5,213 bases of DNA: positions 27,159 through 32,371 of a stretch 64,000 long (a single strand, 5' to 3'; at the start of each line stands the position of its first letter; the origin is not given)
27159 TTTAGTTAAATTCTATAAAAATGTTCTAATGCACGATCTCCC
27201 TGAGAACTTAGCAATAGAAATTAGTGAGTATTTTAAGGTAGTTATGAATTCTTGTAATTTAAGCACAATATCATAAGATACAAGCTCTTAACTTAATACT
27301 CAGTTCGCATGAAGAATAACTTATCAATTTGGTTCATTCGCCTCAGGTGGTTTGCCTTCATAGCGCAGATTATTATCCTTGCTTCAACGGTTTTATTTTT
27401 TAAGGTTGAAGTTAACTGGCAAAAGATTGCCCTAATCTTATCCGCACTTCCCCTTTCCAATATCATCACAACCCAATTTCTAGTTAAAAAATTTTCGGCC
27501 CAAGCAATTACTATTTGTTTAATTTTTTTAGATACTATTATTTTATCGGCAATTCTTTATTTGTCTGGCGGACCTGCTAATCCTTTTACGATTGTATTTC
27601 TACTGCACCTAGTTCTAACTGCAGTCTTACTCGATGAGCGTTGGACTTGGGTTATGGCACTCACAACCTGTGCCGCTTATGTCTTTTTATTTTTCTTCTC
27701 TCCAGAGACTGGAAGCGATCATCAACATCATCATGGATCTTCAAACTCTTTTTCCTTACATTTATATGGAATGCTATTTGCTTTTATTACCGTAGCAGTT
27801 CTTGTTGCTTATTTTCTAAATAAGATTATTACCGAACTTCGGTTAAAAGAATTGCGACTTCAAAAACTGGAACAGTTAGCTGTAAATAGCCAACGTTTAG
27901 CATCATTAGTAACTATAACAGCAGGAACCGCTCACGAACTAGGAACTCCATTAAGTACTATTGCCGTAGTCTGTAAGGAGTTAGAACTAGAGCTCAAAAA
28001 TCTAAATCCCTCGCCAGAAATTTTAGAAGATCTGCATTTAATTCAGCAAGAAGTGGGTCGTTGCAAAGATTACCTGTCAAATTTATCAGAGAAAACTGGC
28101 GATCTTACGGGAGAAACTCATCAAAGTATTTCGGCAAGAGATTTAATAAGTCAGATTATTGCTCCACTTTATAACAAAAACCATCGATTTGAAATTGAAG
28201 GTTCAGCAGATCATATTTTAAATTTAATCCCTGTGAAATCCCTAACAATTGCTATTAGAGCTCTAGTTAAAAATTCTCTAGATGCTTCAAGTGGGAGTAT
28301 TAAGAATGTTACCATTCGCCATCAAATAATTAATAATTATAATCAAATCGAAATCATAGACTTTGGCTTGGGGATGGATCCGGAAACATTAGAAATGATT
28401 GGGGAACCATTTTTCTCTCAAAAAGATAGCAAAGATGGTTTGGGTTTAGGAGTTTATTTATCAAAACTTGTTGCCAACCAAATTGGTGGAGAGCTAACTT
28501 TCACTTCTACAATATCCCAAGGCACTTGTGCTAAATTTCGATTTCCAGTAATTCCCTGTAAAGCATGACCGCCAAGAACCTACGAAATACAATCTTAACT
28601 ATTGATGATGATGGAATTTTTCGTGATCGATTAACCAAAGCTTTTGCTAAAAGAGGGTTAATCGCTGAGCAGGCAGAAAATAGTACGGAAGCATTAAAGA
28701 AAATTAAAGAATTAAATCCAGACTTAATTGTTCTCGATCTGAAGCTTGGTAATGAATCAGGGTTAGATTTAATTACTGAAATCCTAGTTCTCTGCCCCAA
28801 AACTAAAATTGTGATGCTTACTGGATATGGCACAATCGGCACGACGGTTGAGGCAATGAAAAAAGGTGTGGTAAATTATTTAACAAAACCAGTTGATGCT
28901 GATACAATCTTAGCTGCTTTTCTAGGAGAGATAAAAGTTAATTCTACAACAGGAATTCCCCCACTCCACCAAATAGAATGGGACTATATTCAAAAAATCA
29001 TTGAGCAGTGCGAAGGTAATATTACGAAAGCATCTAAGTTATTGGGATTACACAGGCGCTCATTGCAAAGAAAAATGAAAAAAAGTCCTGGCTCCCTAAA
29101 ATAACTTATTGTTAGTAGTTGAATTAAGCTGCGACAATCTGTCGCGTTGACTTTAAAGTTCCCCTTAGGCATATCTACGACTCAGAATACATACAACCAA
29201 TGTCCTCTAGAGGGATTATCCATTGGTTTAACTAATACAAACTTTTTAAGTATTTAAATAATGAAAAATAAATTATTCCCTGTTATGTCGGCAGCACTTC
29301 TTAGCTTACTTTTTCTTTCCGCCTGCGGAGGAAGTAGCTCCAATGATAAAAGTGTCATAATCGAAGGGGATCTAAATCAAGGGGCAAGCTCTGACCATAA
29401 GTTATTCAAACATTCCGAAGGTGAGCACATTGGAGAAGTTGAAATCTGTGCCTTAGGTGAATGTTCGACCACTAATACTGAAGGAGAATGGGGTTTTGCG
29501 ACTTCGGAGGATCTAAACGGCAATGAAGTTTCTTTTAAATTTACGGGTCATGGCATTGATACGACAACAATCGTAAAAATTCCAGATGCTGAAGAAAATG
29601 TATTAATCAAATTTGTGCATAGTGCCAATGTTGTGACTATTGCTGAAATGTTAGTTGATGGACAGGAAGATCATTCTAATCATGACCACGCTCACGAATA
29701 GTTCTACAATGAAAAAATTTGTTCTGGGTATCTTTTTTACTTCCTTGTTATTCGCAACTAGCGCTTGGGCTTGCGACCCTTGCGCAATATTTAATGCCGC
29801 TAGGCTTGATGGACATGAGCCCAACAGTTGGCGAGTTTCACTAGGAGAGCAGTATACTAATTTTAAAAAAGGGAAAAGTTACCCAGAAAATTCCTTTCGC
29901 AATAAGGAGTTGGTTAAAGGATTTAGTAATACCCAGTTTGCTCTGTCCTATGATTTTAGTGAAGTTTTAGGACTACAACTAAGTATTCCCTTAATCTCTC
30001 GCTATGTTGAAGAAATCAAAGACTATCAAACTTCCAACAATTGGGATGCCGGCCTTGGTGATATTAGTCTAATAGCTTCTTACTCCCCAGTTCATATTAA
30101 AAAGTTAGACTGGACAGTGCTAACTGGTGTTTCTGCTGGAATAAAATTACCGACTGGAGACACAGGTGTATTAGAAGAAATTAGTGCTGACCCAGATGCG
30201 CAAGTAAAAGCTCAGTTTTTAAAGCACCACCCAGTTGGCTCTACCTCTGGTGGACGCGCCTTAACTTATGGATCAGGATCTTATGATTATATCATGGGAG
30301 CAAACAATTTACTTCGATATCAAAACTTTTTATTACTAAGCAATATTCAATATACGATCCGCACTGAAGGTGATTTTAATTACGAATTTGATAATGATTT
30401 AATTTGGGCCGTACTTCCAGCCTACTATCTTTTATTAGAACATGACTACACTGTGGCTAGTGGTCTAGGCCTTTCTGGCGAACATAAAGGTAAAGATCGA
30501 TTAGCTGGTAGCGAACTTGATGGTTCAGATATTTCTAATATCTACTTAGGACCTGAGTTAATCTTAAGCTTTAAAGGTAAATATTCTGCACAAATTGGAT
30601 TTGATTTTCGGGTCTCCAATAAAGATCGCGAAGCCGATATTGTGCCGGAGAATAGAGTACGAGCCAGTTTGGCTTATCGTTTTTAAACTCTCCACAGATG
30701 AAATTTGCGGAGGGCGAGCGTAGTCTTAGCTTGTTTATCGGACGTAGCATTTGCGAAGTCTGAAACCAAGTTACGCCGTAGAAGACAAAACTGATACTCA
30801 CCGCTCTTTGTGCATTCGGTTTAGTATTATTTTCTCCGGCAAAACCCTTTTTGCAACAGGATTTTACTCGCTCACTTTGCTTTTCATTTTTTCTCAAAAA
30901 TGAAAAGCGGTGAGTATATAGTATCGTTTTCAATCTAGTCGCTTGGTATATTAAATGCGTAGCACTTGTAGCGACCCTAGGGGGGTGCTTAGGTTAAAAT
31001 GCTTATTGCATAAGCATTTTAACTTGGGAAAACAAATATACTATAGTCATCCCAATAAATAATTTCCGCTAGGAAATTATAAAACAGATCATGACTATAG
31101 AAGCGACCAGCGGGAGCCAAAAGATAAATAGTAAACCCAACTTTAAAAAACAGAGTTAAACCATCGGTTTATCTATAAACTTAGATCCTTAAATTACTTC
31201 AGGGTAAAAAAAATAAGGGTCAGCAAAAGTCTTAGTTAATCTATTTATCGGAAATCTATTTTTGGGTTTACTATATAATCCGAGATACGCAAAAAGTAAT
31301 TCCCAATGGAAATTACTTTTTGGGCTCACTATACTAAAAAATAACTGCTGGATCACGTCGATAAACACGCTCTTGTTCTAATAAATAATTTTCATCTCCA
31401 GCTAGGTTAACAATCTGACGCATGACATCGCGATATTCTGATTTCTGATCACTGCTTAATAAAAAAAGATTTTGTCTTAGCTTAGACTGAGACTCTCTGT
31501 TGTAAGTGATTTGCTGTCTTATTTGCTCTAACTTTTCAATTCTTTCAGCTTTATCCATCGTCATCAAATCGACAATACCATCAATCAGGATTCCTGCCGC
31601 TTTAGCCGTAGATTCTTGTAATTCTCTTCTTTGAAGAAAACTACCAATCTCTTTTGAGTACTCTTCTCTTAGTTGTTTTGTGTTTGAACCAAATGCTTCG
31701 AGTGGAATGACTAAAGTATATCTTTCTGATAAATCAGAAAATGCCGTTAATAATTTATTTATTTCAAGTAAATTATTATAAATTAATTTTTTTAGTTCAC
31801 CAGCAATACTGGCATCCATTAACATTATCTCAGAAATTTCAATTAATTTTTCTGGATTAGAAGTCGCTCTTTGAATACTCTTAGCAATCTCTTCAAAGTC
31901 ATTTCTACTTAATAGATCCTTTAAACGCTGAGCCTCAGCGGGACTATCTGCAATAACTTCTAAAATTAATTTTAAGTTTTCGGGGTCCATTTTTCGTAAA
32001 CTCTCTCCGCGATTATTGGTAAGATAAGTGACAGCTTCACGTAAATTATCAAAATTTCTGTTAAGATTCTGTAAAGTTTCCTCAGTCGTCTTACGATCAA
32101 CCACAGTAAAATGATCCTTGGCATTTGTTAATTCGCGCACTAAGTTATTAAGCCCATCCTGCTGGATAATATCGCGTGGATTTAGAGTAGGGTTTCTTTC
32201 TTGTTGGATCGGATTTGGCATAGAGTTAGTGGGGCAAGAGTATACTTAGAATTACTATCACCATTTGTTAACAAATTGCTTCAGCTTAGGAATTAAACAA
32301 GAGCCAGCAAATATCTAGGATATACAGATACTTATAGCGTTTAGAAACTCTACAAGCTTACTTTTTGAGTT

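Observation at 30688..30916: Family of about 250-bp structured repeats (2 full copies plus 1 partial) in intergenic regions: MITE or paralogous sRNA candidates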

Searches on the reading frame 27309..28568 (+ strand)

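Call 62: search_protein_families(library=pfam, proteins=[window:27309-28568:+], max_evalue=0.001)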
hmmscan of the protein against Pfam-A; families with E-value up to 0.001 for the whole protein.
window:27309-28568:+ (419 aa): 4 families
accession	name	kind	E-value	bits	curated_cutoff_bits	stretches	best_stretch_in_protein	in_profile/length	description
PF02518.31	HATPase_c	-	1.9e-16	60.9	26.4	1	311-414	5-109/111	Histidine kinase-, DNA gyrase B-, and HSP90-like ATPase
PF00512.31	HisKA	-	4.3e-06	27.1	26.9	1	203-259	5-57/66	His Kinase A (phospho-acceptor) domain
PF13589.12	HATPase_c_3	-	3.4e-05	24.3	25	1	312-400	3-92/137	Histidine kinase-, DNA gyrase B-, and HSP90-like ATPase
PF25323.1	6TM_PilS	-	0.00066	19.9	27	0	33-168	42-177/189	PilS-like transmembrane domain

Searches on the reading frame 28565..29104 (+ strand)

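Call 61: search_protein_families(library=pfam, proteins=[window:28565-29104:+], max_evalue=0.001)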
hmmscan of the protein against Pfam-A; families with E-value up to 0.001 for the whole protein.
window:28565-29104:+ (179 aa): 2 families
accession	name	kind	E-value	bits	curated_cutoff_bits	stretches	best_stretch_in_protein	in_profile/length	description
PF00072.30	Response_reg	-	5.8e-25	88.1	30.2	1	10-118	1-109/111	Response regulator receiver domain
PF02954.25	HTH_8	-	5.7e-13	48.8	22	1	134-173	2-41/42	Bacterial regulatory protein, Fis family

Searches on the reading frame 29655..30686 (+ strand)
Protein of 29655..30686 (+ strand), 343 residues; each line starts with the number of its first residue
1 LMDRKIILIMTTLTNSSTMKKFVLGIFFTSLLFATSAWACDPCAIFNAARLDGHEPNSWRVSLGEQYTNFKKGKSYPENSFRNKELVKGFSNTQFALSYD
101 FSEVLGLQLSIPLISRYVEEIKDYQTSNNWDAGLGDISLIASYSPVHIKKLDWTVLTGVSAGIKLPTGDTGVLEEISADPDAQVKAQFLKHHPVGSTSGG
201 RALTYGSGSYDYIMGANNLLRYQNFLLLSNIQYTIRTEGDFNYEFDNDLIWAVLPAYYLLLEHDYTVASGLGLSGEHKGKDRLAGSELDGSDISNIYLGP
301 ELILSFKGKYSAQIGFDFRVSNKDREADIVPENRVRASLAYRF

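Call 27: search_protein_families(library=pfam, proteins=[window:29655-30686:+], max_evalue=0.01)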
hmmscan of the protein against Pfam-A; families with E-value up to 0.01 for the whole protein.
window:29655-30686:+ (343 aa): 0 families

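Call 50: find_encoding_contigs(protein=window:29655-30686:+, flank=10000, max_places=6)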
Protein window:29655-30686:+ (343 aa): no gene with exactly this product is on record in the collection.

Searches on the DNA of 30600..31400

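Call 35: search_rna_families(source=window, start=30600, end=31400, threshold=evalue, max_evalue=10)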
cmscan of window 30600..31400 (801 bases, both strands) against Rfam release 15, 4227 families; matches with E-value up to 10: 20.
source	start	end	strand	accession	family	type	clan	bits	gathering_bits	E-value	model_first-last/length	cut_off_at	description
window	30821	30908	+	RF01467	rli36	Gene; sRNA;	-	24.7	50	0.1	1-84/84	no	Listeria sRNA rli36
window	30855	31019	+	RF01247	snR32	Gene; snRNA; snoRNA; HACA-box;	-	20.6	45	0.7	1-191/191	no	Small nucleolar RNA snR32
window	30868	30923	+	RF03648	mir-9413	Gene; miRNA;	-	19.4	100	0.63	1-68/68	no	mir-9413 microRNA precursor family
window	30879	30908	-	RF00932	mir-471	Gene; miRNA;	-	19.3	80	0.47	19-48/66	no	mir-471 microRNA precursor family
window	30859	30926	+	RF03932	mir-1597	Gene; miRNA;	-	18.7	93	1.5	1-73/73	no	mir-1597 microRNA precursor family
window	31157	31246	+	RF02732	JA04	Gene; sRNA;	-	18.6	81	7.5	1-81/81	no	Aggregatibacter sRNA JA04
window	31049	31083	-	RF01334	CRISPR-DR21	Gene; CRISPR;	-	18.2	48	3.3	1-37/37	no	CRISPR RNA direct repeat element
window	30992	31026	+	RF03697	mir-722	Gene; miRNA;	-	17.8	81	2.2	1-67/67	no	mir-722 microRNA precursor family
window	31200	31319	-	RF00121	MicC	Gene; sRNA;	-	17.4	90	8.8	1-123/123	no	MicC RNA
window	30862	30919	+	RF04239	mir-4679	Gene; miRNA;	-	17.3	88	3.1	1-75/75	no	mir-4679 microRNA precursor family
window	30942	31038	+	RF01054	preQ1-II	Cis-reg; riboswitch;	-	17.3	47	6.3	1-99/99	no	PreQ1-II (pre queuosine) riboswitch aptamer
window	30870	30917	+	RF03566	mir-4875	Gene; miRNA;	-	16.7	90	3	1-73/73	no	mir-4875 microRNA precursor family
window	30870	30915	+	RF00717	mir-315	Gene; miRNA;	-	16.7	63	8.4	1-83/83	no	mir-315 microRNA precursor family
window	30868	30920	+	RF00240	RNA-OUT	Gene; antisense;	-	16.6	41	4.1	1-70/70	no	RNA-OUT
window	30867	30914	+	RF00743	mir-308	Gene; miRNA;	-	15.7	60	3.6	1-63/63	no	mir-308 microRNA precursor family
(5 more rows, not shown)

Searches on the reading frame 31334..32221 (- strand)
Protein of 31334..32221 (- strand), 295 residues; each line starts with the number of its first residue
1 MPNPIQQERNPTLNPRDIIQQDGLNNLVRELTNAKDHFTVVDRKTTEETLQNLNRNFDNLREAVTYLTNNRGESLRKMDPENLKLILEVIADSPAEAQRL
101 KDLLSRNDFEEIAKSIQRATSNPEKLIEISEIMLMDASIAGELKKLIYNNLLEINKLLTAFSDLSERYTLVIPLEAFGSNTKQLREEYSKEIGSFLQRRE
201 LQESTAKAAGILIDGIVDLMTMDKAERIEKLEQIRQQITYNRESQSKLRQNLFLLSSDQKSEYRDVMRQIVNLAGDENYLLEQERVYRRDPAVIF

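Call 27: search_protein_families(library=pfam, proteins=[window:31334-32221:-], max_evalue=0.01)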
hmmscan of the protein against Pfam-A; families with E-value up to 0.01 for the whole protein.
window:31334-32221:- (295 aa): 1 family
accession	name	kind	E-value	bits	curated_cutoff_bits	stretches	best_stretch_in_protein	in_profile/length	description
PF22431.2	COG2p_C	-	0.0032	18.4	27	1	73-168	7-103/139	COG2p C-terminal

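Call 49: find_encoding_contigs(protein=window:31334-32221:-, flank=10000, max_places=6)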
Protein window:31334-32221:- (295 aa): 1 contig read that carries it; 1 place shown.
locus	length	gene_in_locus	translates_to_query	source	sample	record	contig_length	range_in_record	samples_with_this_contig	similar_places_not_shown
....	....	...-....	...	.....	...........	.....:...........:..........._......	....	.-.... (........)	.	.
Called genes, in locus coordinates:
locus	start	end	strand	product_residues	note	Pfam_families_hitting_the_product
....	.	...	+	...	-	?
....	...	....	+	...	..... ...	-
